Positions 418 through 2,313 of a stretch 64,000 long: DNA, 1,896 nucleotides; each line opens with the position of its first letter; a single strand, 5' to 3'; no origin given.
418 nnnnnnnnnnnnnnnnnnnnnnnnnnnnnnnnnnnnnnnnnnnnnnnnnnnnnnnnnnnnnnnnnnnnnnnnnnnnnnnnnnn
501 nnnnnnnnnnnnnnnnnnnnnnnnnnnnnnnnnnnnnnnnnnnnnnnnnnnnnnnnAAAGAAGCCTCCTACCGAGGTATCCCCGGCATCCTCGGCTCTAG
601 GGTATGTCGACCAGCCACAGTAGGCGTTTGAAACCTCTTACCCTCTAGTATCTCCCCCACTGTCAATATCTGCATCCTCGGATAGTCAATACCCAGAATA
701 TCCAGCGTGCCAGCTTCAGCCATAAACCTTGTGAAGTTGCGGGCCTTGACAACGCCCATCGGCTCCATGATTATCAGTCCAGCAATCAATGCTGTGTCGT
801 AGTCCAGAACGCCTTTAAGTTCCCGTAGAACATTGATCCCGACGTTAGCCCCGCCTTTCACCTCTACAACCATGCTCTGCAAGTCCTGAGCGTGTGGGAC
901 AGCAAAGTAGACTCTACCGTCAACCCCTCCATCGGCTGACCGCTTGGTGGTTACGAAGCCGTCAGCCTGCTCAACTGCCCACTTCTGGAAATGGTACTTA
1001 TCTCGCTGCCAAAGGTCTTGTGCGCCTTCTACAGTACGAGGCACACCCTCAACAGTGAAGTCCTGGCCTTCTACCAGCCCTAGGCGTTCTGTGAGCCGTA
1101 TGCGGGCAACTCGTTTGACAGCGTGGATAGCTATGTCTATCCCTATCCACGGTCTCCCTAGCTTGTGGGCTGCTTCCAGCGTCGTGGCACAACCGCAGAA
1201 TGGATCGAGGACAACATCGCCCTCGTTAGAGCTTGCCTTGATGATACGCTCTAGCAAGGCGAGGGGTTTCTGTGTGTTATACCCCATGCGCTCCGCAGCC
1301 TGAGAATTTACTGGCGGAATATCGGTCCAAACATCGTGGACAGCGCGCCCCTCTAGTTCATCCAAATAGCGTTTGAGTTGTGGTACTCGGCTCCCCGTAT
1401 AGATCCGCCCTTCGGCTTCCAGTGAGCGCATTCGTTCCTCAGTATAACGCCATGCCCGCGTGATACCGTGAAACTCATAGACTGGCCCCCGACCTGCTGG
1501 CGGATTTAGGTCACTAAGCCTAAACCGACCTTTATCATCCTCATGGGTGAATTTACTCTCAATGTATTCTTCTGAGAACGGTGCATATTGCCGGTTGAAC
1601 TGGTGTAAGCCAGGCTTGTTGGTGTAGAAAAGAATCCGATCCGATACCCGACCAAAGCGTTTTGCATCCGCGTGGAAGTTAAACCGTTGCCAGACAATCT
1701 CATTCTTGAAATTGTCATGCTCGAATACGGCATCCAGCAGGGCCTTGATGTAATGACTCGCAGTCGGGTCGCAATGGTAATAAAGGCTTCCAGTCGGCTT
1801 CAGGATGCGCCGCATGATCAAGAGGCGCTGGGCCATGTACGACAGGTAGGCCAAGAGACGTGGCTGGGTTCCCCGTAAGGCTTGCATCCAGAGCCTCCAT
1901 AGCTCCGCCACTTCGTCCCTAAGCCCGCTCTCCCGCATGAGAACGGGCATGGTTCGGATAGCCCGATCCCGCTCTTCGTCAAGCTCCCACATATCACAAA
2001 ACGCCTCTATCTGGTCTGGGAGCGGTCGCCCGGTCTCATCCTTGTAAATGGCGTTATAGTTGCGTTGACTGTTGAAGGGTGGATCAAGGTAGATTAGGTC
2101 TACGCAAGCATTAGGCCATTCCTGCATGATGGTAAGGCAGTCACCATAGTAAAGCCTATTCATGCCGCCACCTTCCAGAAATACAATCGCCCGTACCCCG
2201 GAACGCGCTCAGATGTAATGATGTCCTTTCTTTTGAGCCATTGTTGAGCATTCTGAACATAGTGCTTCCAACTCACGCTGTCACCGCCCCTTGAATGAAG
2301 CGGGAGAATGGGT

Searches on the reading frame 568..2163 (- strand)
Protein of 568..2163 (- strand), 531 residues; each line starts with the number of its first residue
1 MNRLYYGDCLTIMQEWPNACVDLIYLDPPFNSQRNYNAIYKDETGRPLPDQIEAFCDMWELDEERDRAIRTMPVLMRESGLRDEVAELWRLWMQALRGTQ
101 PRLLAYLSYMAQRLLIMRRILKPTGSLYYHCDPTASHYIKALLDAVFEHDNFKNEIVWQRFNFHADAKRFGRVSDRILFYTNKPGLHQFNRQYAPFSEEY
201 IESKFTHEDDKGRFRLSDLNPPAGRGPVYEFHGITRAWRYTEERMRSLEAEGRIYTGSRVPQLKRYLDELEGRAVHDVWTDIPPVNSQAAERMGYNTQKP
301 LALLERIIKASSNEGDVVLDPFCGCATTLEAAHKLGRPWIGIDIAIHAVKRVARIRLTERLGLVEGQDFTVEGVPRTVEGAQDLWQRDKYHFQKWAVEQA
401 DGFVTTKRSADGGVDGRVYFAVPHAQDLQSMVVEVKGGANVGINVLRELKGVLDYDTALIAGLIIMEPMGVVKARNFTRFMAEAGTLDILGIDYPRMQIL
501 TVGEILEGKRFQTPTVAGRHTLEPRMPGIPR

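Call 48: find_encoding_contigs(protein=window:568-2163:-, flank=10000, max_places=10)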
Protein window:568-2163:- (531 aa): no gene with exactly this product is on record in the collection.
